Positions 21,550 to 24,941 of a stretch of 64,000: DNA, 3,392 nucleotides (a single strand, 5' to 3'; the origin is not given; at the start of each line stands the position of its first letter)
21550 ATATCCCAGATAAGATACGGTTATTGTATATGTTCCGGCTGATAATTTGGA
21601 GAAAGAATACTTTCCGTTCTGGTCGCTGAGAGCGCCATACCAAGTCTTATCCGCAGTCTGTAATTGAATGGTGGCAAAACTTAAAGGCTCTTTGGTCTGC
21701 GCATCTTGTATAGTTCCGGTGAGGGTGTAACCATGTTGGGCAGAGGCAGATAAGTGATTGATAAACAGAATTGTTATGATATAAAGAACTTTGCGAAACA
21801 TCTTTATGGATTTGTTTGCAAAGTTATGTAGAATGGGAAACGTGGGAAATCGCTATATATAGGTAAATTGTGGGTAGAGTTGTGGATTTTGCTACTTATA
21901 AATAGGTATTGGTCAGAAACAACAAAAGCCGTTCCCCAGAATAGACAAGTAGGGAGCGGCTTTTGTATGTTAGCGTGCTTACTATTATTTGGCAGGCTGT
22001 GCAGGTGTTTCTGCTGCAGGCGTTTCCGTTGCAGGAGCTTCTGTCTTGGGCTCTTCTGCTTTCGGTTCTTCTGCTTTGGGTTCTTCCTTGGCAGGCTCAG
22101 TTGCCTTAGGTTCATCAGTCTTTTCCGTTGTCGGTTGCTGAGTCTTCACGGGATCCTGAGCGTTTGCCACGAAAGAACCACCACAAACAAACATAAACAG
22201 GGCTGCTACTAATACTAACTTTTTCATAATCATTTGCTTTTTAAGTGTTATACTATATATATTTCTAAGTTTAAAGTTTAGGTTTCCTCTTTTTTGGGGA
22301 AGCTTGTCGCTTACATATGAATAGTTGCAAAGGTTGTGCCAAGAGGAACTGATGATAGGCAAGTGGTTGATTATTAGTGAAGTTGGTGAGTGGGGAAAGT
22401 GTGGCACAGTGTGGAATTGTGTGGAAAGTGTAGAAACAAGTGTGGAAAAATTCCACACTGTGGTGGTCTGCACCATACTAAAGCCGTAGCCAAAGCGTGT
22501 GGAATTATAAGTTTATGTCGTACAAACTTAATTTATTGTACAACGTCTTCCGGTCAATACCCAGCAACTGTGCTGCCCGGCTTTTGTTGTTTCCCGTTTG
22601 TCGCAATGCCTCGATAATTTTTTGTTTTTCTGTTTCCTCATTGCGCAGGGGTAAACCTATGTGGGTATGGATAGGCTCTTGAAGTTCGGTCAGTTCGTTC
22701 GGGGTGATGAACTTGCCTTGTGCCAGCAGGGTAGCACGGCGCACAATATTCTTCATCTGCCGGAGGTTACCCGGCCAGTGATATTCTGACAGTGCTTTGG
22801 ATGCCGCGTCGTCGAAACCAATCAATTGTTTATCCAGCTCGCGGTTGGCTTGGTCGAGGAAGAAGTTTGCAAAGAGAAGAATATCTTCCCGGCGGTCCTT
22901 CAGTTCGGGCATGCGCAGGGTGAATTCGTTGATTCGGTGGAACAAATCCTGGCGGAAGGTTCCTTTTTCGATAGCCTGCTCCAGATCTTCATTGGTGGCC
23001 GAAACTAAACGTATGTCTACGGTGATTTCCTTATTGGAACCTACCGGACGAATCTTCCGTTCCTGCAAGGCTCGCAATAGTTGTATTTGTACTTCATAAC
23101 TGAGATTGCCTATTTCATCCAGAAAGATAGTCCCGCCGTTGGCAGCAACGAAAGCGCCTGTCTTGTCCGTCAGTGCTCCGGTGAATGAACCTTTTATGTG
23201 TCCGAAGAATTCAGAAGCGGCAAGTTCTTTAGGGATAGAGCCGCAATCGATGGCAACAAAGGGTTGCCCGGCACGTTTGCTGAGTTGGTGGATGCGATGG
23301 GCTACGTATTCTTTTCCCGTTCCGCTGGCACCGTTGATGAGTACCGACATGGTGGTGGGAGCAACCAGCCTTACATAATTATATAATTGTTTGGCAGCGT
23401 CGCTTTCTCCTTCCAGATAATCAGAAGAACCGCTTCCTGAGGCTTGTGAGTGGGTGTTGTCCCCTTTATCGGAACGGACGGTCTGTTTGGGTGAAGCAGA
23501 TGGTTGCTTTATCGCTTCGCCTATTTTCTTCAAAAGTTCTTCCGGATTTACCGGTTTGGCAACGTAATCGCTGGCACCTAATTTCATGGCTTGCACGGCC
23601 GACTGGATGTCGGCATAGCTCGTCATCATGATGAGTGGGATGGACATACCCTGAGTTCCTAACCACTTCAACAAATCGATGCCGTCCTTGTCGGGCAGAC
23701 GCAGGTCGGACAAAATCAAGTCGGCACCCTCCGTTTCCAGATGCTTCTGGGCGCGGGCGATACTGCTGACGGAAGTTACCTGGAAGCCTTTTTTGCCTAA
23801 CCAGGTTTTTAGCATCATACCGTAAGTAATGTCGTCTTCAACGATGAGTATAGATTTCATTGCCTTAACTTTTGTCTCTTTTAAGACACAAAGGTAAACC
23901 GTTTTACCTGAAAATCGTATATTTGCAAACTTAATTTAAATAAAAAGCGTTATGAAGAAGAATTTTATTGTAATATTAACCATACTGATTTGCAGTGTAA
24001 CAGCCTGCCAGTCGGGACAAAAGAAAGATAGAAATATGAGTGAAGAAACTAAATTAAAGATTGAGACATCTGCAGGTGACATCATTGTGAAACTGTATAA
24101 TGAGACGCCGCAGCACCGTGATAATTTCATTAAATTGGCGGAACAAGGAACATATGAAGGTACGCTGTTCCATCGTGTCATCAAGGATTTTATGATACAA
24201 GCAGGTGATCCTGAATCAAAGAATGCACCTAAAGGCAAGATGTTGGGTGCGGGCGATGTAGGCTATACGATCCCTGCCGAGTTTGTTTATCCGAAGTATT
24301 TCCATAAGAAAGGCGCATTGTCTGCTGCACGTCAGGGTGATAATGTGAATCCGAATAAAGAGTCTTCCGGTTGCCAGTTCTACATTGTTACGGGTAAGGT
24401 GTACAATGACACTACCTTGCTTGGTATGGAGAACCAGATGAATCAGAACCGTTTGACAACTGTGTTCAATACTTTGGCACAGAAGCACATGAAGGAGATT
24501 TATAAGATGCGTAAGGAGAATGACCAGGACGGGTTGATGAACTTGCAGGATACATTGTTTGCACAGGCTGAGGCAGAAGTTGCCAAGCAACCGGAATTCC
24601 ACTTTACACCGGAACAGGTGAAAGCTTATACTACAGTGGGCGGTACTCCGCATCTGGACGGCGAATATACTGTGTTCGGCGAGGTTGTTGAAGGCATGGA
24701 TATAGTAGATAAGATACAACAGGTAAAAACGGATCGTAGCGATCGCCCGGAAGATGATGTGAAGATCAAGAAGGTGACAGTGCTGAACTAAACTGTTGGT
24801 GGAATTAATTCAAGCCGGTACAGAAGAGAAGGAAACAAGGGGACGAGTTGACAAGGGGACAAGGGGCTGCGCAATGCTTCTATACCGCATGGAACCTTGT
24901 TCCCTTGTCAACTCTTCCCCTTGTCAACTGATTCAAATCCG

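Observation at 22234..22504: Near-consensus sigma-54 promoter with an upstream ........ repeat array, directly downstream of the activator gene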

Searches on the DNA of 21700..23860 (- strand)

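Call 16: search_rna_families(source=window, start=21700, end=22600, threshold=evalue, max_evalue=10, show_alignments=2)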
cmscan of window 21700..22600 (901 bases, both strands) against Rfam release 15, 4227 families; matches with E-value up to 10: 7.
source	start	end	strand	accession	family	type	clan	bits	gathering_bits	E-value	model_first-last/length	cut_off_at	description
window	21918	21972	+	RF04341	Plastid-psbJ-5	Cis-reg;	CL00152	25.5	53.1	0.026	1-59/59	no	Plastid-psbJ-5 3UTR RNA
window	21894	21963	+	RF02580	tsr31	Gene; sRNA;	-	16.8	50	9.8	1-70/70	no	S. aureus tsr31 small RNA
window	21922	21966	+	RF04262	MIR1319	Gene; miRNA;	-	16.6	116.6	6.3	1-119/119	no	MIR1319 microRNA precursor family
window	22400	22477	+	RF03174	mir-4803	Gene; miRNA;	-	15.7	90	9.2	1-74/74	no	mir-4803 microRNA precursor family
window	22095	22153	-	RF01145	sR14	Gene; snRNA; snoRNA; CD-box;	-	15.5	38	0.17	1-54/54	no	Small nucleolar RNA sR14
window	22219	22263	-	RF01478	rli47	Gene; sRNA;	-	13.7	200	0.33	1-508/508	no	Listeria sRNA rli47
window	22131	22173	+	RF01127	sR42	Gene; snRNA; snoRNA; CD-box;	-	11.3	38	6.8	1-63/63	no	Small nucleolar RNA sR42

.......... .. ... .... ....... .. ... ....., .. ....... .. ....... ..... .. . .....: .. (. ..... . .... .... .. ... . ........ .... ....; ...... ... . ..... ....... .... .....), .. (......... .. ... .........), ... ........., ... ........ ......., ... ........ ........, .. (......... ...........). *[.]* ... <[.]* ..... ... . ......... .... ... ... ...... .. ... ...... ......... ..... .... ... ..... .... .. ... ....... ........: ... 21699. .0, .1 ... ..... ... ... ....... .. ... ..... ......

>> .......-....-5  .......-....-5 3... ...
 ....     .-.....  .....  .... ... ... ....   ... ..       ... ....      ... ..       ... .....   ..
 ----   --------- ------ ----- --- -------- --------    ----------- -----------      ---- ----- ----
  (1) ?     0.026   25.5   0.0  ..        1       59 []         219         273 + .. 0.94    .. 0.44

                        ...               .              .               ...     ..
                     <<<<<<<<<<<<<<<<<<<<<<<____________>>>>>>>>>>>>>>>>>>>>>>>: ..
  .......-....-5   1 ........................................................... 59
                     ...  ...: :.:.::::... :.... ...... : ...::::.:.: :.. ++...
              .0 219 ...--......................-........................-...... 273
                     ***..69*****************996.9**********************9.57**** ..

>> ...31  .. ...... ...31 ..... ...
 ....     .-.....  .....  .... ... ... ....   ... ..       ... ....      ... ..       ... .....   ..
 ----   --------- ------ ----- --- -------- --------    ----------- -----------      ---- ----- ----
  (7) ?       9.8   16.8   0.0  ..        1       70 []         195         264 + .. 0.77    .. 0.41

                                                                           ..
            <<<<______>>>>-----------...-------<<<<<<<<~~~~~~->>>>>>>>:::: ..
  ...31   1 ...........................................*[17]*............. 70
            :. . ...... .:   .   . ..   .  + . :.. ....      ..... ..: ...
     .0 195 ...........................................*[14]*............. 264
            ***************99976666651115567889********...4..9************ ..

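Call 65: search_rna_families(sources=[L061, L056, L066, L009, L005, L082, L097, L012, L079], threshold=gathering)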
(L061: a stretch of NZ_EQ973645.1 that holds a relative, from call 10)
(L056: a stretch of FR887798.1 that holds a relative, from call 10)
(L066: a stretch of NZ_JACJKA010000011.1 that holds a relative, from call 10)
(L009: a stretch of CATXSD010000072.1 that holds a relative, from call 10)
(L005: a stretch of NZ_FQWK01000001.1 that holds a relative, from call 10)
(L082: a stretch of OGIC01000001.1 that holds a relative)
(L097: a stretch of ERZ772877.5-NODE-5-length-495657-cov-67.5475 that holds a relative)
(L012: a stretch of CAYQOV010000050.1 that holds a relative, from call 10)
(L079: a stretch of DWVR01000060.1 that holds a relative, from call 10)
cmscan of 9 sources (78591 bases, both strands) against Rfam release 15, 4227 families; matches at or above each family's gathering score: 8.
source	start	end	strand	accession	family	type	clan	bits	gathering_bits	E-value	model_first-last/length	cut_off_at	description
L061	8078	8150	+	RF00005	tRNA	Gene; tRNA;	CL00001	61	29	1.1e-10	1-71/71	no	tRNA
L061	8171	8243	+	RF00005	tRNA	Gene; tRNA;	CL00001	61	29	1.1e-10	1-71/71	no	tRNA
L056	8428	8500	+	RF00005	tRNA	Gene; tRNA;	CL00001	61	29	1.1e-10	1-71/71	no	tRNA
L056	8542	8614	+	RF00005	tRNA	Gene; tRNA;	CL00001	61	29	1.1e-10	1-71/71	no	tRNA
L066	8016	8088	+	RF00005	tRNA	Gene; tRNA;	CL00001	61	29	1.1e-10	1-71/71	no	tRNA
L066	8103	8175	+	RF00005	tRNA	Gene; tRNA;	CL00001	61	29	1.1e-10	1-71/71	no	tRNA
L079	8198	8270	+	RF00005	tRNA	Gene; tRNA;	CL00001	61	29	1.1e-10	1-71/71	no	tRNA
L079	8307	8379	+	RF00005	tRNA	Gene; tRNA;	CL00001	61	29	1.1e-10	1-71/71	no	tRNA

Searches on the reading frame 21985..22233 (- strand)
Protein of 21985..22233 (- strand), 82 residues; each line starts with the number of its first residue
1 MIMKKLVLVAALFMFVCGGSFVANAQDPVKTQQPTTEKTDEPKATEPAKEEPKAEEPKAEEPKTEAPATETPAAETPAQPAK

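Call 7: search_protein_families(library=pfam, proteins=[window:21985-22233:-])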
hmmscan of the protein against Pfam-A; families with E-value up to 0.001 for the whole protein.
window:21985-22233:- (82 aa): 0 families

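Call 69: search_protein_families(library=pfam, proteins=[window:21988-22233:-], max_evalue=0.01)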
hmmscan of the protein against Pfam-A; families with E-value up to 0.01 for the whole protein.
seq(82 aa): 0 families

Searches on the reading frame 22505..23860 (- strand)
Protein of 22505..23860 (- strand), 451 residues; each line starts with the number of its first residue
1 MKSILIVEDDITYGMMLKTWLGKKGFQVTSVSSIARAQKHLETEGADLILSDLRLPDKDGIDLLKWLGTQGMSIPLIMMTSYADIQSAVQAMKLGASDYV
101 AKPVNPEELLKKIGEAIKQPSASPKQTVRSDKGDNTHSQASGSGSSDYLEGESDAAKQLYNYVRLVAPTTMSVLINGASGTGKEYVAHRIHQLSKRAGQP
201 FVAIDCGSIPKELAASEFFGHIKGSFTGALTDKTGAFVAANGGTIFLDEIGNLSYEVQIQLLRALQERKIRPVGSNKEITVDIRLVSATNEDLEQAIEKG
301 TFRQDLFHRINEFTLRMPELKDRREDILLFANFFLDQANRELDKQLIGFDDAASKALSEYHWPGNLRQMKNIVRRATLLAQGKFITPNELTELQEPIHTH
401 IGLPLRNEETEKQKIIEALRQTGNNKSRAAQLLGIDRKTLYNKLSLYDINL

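Call 7: search_protein_families(library=pfam, proteins=[window:22505-23860:-])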
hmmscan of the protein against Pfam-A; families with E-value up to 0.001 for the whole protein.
window:22505-23860:- (451 aa): 11 families
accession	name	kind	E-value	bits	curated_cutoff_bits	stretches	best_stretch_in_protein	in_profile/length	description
PF00158.32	Sigma54_activat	-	8.2e-66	221.3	20.2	1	150-315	2-167/168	Sigma-54 interaction domain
PF00072.30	Response_reg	-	1.6e-27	96.3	30.2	1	4-113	1-110/111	Response regulator receiver domain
PF14532.12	Sigma54_activ_2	-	8.8e-21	75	25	1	151-320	2-138/138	Sigma-54 interaction domain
PF25601.1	AAA_lid_14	-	1.8e-20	73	27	1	321-392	1-72/87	AAA+ ATPase lid domain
PF02954.25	HTH_8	-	2.8e-14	53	22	1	408-445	3-40/42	Bacterial regulatory protein, Fis family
PF07728.20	AAA_5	-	1.8e-08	34.9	22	1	173-291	2-123/139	AAA domain (dynein-related subfamily)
PF13518.12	HTH_28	-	7.9e-05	23.1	25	0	411-447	1-36/52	Helix-turn-helix domain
PF00004.35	AAA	-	0.00045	21.1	21.2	1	173-313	1-129/131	ATPase family associated with various cellular activities (AAA)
PF01078.27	Mg_chelatase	-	0.00061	19.7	20.3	0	230-290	95-157/207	Magnesium chelatase, subunit ChlI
PF07724.20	AAA_2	-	0.00062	20.3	27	0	171-291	4-125/166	AAA domain (Cdc48 subfamily)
PF13384.12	HTH_23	-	0.00068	19.8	24.6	0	407-442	2-36/50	Homeodomain-like domain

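Call 10: find_related_loci(query=window:22505-23860:-, collection=genome_contigs, flank=4000)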
Query window:22505-23860:- (451 aa) in genome_contigs; peptide patterns used: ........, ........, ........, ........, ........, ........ (x = any residue, [..] = any of these).
599 stretches matched a pattern (row limit reached: there are more); 547 encode a relative of the query (tblastn E <= 1e-3); the best 80 are kept; 80 distinct loci.
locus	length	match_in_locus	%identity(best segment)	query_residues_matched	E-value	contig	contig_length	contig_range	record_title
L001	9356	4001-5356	95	1-451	0e+0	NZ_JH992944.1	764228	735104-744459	Bacteroides oleiciplenus YIT 12058 supercont1.5, whole genome shotgun sequence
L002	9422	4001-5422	81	1-450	0e+0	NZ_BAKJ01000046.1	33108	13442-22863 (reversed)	Bacteroides rodentium JCM 16496, whole genome shotgun sequence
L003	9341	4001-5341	83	1-449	0e+0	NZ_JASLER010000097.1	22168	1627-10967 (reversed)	MAG: Bacteroides sp. isolate SHSU.bins.235 k141_8387453, whole genome shotgun sequence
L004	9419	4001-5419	79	1-449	0e+0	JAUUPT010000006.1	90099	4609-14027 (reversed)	MAG: Bacteroidaceae bacterium isolate N1166.5 NODE_72_length_90099_cov_10.377571, whole genome shotgun sequence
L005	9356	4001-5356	82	1-451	0e+0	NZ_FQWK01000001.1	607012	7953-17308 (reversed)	Bacteroides clarus YIT 12056, whole genome shotgun sequence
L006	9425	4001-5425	79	1-451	0e+0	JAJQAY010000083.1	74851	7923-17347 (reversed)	MAG: Bacteroides sp. isolate C.10_2 NODE_52_length_74851_cov_26.405262, whole genome shotgun sequence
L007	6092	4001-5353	82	1-451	0e+0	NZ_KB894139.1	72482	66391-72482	Bacteroides gallinarum DSM 18171 = JCM 13658 strain DSM 18171 C233DRAFT_scaffold00025.25, whole genome shotgun sequence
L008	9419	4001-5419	78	1-449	0e+0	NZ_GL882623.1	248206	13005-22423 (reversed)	Bacteroides fluxus YIT 12057 Scfld25, whole genome shotgun sequence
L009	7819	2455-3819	81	1-450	0e+0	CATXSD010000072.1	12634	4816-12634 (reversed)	MAG TPA_asm: Mediterranea massiliensis isolate ERR9492512_bin.11_MetaWRAP_v1.3_MAG genome assembly, contig: ERZ18533989.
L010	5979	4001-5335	81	1-450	0e+0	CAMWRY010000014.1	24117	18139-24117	MAG TPA_asm: uncultured Bacteroides sp. isolate SRR14411250_bin.5_metawrap_v1.3_MAG genome assembly, contig: NODE.188_le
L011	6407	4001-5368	79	1-449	0e+0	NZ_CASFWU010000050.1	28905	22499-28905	Uncultured Bacteroides sp. isolate B14_L3_337337_idba_bin.89 B14_L3_337337_idba_bin.89.fa_scaffold_1935, whole genome sh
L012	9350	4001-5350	79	1-450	0e+0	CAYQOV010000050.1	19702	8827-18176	MAG TPA_asm: uncultured Bacteroides sp. isolate SRP222994_co1_362 genome assembly, contig: NODE_5668_length_19702_cov_19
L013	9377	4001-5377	78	1-451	0e+0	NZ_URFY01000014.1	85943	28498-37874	Uncultured Bacteroides sp. isolate UMGS963, whole genome shotgun sequence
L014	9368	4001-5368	78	2-449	0e+0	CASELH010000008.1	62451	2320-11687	uncultured Bacteroides sp. isolate A75_L1_316316_idba_bin.150 genome assembly, contig: A75_L1_316316_idba_bin.150.fa_sca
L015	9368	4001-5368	78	2-449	0e+0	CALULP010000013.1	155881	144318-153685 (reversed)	MAG: uncultured Bacteroides sp. isolate E01__bin330 genome assembly, contig: E01__k127_2404960, whole genome shotgun seq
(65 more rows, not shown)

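Call 39: list_cluster_members(proteins=[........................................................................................, window:21988-22233:-, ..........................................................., window:22505-23860:-])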
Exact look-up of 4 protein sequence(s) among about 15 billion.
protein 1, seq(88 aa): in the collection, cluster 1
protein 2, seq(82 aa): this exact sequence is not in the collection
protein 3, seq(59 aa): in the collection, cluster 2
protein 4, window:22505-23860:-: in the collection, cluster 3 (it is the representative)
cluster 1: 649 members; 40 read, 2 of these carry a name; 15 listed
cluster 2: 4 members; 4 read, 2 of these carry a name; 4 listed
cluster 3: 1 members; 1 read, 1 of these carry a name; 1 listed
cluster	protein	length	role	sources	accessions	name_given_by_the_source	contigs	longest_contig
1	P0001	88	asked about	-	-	hypothetical protein HUV13_20550 [Bacteroides ovatus] | cell division protein FtsX | Uncharacterized protein n=6 Tax=Bacteroides TaxID=816 RepID=A0A1I4XV60_9BACE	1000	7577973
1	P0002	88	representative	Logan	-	-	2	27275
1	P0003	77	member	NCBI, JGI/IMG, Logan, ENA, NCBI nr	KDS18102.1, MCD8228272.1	hypothetical protein M082_3500 [Bacteroides fragilis str. 3725 D9 ii] | hypothetical protein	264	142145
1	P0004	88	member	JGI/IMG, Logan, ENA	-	-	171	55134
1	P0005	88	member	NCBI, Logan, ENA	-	-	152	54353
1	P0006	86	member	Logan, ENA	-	-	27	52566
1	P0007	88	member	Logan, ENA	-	-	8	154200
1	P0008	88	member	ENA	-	-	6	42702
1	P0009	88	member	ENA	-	-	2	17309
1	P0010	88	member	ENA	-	-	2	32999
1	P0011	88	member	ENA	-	-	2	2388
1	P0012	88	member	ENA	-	-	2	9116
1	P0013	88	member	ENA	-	-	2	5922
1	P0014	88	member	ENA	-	-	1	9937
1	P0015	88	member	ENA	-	-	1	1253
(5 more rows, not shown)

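Call 60: search_solved_structures(query=window:22508-23860:-, max_evalue=1e-30)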
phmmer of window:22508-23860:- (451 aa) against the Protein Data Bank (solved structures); distinct sequences matched with E-value up to 1e-30: 35.
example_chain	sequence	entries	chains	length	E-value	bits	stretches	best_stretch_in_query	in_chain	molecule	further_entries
4l4u_A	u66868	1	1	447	3.5e-93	315.9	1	3-449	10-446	Transcriptional regulator (NtrC family)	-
1ny5_A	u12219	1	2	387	3.2e-86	293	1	3-391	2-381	transcriptional regulator (NtrC family)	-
1ojl_A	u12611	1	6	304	9.5e-79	268.4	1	148-445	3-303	TRANSCRIPTIONAL REGULATORY PROTEIN ZRAR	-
3dzd_A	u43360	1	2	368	2.3e-73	250.7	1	2-387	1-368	Transcriptional regulator (NtrC family)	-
5ep0_A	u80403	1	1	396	3.7e-72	246.7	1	2-379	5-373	Putative repressor protein luxO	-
6jdi_A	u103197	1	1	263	3e-67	230.5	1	149-381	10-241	Nitrogen assimilation regulatory protein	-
8p53_C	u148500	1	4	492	4.1e-67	230.1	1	149-390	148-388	Transcriptional regulator FleQ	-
5exx_A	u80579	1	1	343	6.8e-67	229.3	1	149-390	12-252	Transcriptional regulator FleQ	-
7ejw_C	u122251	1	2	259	1.5e-66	228.2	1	149-381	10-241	Transcriptional regulator FleQ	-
6j7e_A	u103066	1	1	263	1.5e-66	228.2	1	149-381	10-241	Nitrogen assimilation regulatory protein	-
5exp_A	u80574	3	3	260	1.6e-66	228.2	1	149-381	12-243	Transcriptional regulator FleQ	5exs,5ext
8pb9_D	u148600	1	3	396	3.5e-66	227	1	149-380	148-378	Transcriptional regulator FleQ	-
6jdl_A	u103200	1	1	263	3.9e-66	226.8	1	149-381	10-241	Nitrogen assimilation regulatory protein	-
9qq6_C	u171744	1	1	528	2e-65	224.5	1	131-445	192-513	Nif-specific regulatory protein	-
1ny6_A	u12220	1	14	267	2.9e-65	224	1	152-391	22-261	transcriptional regulator (NtrC family)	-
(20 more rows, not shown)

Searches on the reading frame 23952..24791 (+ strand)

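Call 7: search_protein_families(library=pfam, proteins=[window:23952-24791:+])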
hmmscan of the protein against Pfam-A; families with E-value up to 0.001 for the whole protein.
window:23952-24791:+ (279 aa): 1 family
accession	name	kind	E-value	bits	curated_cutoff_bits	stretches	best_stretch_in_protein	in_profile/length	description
PF00160.26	Pro_isomerase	-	7.2e-47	160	21.7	2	35-160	2-114/159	Cyclophilin type peptidyl-prolyl cis-trans isomerase/CLD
